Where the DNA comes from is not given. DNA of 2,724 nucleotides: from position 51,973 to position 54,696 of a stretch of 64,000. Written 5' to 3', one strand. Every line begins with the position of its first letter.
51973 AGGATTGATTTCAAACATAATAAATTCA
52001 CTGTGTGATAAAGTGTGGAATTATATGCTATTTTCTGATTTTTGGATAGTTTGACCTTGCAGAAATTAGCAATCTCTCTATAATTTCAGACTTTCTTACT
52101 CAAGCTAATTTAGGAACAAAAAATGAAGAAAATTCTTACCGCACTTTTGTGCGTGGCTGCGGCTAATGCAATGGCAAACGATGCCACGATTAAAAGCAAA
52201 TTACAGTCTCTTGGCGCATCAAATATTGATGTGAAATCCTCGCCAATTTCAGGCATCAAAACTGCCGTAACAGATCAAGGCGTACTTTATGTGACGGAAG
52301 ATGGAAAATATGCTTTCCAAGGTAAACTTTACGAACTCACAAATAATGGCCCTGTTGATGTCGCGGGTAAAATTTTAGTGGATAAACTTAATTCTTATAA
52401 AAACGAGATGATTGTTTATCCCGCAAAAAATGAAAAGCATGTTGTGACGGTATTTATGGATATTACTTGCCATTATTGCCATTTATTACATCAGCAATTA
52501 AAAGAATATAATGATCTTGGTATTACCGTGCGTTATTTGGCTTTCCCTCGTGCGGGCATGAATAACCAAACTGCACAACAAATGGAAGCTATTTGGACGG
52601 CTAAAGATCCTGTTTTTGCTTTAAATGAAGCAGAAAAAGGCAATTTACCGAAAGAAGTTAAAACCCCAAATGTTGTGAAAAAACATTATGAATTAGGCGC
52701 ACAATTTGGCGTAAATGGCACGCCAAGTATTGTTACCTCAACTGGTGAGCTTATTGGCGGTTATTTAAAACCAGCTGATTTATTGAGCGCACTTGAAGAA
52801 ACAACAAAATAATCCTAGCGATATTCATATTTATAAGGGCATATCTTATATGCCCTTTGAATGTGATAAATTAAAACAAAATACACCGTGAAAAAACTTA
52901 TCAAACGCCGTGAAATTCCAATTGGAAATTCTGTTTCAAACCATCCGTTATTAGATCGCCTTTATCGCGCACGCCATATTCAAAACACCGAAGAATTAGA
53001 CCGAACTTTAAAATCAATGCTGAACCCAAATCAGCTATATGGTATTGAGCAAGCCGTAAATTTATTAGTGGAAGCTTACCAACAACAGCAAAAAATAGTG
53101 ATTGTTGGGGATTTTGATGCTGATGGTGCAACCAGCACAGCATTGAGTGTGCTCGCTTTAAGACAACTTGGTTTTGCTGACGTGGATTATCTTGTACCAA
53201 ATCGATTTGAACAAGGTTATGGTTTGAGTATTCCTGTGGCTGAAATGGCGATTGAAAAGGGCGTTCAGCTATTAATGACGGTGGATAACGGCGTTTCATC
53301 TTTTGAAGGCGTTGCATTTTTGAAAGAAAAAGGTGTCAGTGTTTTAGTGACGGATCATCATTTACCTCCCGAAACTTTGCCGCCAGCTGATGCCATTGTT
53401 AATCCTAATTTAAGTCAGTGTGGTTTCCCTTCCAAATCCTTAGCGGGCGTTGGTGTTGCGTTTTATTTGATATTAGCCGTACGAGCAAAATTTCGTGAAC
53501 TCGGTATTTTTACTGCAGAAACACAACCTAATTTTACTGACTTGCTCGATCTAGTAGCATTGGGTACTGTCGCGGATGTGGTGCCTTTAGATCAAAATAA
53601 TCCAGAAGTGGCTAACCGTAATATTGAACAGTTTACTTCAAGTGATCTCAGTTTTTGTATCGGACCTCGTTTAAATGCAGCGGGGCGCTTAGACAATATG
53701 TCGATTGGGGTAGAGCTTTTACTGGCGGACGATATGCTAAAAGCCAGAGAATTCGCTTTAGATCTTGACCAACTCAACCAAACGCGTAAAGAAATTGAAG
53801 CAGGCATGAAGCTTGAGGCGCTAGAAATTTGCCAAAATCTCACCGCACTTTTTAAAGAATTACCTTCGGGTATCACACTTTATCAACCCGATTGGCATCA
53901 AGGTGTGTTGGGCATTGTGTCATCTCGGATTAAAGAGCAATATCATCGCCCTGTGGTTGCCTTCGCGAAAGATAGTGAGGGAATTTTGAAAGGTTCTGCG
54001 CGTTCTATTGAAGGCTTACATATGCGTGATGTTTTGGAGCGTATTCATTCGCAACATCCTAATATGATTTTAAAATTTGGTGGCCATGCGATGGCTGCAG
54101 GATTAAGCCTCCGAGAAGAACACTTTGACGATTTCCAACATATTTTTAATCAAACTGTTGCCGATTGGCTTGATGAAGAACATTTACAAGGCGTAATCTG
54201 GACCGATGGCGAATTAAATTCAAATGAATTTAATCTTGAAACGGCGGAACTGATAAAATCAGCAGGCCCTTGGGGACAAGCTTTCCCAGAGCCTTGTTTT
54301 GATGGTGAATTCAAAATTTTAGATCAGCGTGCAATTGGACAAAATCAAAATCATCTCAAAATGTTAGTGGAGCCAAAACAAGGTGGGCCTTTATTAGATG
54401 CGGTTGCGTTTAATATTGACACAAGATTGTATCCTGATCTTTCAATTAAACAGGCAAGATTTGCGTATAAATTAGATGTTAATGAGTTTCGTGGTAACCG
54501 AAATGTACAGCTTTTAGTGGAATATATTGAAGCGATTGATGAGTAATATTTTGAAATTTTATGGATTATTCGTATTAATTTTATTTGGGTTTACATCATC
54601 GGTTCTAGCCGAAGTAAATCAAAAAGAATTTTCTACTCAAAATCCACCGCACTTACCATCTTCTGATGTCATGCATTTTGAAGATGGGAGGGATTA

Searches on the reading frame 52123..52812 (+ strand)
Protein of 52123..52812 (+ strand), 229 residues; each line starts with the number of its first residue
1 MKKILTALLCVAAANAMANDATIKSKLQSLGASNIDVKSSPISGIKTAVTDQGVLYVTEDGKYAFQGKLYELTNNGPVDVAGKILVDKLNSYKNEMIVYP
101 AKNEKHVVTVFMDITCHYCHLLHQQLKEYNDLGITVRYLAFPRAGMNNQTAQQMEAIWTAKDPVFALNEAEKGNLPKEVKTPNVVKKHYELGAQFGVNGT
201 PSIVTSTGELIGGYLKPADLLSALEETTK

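Call 58: search_protein_families(library=ncbifam, proteins=[window:52123-52812:+], max_evalue=1e-15)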
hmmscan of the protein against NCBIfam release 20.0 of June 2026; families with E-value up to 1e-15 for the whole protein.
window:52123-52812:+ (229 aa): 1 family
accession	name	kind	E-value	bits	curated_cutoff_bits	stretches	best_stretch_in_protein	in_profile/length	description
NF008129.0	PRK10877.1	equivalog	8.1e-84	280.6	215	1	4-228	7-231/237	bifunctional protein-disulfide isomerase/oxidoreductase DsbC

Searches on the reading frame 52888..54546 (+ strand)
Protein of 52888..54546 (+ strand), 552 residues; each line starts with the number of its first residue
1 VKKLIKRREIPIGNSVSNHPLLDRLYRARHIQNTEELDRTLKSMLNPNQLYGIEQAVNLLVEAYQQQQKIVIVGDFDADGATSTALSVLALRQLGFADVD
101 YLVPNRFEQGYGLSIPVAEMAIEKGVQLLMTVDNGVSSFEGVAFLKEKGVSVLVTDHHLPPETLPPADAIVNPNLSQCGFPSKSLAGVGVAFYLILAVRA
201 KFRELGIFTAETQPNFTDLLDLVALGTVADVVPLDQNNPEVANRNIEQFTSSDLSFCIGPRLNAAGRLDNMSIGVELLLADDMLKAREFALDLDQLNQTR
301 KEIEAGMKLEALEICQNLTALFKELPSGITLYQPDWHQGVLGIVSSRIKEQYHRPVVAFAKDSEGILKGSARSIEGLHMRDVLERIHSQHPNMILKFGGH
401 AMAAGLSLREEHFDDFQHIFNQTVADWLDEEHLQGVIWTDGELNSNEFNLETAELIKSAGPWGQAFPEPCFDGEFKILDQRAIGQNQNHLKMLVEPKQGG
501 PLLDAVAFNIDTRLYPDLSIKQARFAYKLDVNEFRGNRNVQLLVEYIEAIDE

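Call 34: search_protein_families(library=ncbifam, proteins=[window:52888-54546:+], max_evalue=1e-10)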
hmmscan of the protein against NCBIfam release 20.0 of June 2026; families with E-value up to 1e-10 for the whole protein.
window:52888-54546:+ (552 aa): 4 families
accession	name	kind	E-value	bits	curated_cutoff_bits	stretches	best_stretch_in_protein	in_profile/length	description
NF008290.0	PRK11070.1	equivalog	1e-248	826.6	900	2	240-549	269-576/577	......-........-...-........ exonuclease RecJ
TIGR00644.1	recJ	equivalog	2.5e-145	484.8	396.9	2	242-545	247-544/546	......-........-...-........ exonuclease RecJ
NF053576.1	RecJ_archaeal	equivalog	2.3e-18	66.3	360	0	262-425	290-450/452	RecJ family nuclease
NF053575.1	GAN_nuclease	exception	3.7e-11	42.3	850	0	262-424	302-464/467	GINS-associated RecJ family nuclease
